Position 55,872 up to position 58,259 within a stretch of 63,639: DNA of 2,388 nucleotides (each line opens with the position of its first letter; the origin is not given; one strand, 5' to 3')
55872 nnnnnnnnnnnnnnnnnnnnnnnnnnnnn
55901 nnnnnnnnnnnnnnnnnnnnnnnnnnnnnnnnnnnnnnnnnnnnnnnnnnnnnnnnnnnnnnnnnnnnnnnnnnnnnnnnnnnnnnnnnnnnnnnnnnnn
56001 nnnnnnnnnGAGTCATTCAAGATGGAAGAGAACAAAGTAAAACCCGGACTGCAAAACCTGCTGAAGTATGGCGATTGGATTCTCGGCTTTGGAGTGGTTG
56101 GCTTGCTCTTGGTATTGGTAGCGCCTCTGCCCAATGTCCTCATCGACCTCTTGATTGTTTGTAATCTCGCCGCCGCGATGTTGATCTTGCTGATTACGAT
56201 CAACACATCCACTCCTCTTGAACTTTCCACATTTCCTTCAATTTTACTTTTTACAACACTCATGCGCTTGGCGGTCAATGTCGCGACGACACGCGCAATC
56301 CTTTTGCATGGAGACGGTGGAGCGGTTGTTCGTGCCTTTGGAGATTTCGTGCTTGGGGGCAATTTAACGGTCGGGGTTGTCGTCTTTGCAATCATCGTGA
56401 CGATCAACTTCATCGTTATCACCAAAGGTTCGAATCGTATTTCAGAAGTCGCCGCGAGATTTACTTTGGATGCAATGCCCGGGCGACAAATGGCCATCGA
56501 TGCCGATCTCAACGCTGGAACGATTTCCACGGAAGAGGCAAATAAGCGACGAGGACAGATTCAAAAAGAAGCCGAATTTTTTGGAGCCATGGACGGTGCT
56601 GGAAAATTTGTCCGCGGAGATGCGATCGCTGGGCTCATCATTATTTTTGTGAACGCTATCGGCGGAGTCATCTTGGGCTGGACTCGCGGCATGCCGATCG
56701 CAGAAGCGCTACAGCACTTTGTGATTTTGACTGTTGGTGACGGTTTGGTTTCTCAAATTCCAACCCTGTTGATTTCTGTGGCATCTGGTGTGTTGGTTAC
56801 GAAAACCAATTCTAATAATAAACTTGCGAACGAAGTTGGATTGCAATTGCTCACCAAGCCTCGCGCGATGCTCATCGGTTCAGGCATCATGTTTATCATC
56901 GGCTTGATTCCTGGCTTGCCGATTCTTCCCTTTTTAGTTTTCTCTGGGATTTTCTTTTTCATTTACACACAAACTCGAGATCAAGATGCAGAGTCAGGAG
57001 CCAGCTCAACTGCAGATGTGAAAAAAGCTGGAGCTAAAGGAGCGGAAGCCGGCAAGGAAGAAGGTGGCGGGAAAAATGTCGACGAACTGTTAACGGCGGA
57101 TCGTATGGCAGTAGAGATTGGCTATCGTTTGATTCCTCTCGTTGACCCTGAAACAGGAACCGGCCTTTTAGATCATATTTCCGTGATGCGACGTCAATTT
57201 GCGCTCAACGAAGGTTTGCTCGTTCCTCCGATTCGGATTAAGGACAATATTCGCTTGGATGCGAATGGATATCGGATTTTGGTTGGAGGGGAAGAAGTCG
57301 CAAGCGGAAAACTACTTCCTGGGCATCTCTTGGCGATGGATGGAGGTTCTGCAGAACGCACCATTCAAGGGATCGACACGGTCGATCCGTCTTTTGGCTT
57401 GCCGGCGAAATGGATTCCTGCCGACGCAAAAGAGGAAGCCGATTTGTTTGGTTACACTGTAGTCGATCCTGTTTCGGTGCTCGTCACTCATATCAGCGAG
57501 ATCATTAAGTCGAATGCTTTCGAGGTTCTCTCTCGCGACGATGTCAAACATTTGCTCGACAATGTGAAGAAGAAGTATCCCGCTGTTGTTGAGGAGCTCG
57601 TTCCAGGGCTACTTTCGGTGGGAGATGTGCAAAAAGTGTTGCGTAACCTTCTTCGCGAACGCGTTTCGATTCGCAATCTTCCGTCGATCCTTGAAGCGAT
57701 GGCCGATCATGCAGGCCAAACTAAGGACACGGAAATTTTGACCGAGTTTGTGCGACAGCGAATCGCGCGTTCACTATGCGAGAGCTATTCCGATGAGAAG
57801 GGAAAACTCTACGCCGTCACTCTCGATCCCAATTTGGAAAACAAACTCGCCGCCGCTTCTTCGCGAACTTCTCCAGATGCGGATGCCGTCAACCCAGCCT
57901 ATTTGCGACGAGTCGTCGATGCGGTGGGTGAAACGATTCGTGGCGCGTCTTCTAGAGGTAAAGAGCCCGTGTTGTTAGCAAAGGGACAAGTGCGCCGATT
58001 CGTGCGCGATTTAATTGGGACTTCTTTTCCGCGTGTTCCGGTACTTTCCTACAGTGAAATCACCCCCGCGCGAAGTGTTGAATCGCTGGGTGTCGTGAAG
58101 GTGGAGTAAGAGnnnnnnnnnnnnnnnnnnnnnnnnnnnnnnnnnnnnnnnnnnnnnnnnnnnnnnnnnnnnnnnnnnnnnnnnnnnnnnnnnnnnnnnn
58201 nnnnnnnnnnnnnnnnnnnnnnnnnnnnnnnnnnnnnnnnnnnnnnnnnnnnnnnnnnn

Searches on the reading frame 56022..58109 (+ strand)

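Call 39: search_protein_families(library=ncbifam, proteins=[window:56022-58109:+], max_evalue=0.00001)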
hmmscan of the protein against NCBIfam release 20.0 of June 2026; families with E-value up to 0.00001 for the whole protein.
window:56022-58109:+ (695 aa): 5 families
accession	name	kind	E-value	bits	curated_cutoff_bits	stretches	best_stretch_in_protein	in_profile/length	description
TIGR01398.1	FlhA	equivalog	4.5e-247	821.7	772.1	1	20-692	5-678/678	flagellar biosynthesis protein FlhA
TIGR01399.1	hrcV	equivalog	4.9e-184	613.5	692.25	1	18-691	4-676/677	type III secretion system export apparatus subunit SctV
NF011865.0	PRK15337.1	equivalog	3.2e-156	521.5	800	1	26-689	22-683/686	EscV/YscV/HrcV family type III secretion system export apparatus protein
NF009363.0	PRK12720.1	equivalog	3.4e-147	491.8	993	1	3-691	3-670/683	EscV/YscV/HrcV family type III secretion system export apparatus protein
NF004571.0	PRK05910.1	equivalog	8.3e-84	282.1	670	2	25-325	16-312/584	type III secretion system protein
